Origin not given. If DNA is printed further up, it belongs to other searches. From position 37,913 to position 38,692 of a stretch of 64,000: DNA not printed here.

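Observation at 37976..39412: Islet splitting the spc operon: hypothetical protein with atypical codon choice plus a divergent adenylate kinase paralog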

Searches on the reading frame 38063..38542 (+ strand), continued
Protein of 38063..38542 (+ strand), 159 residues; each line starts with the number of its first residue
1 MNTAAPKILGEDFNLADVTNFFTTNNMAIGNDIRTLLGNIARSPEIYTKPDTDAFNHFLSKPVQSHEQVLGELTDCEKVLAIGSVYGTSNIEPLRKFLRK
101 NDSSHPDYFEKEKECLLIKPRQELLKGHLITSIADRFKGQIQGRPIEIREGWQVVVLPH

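Call 87: search_dna_similar(query=window:38063-38539:+, collection=phages, mode=protein, max_evalue=0.01, max_rows=5)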
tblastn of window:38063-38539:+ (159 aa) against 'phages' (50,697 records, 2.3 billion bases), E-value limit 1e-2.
No match.

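Call 88: search_dna_similar(query=window:38063-38539:+, collection=plasmids, mode=protein, max_evalue=0.01, max_rows=5)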
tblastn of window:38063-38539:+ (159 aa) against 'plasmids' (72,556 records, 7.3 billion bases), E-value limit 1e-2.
No match.
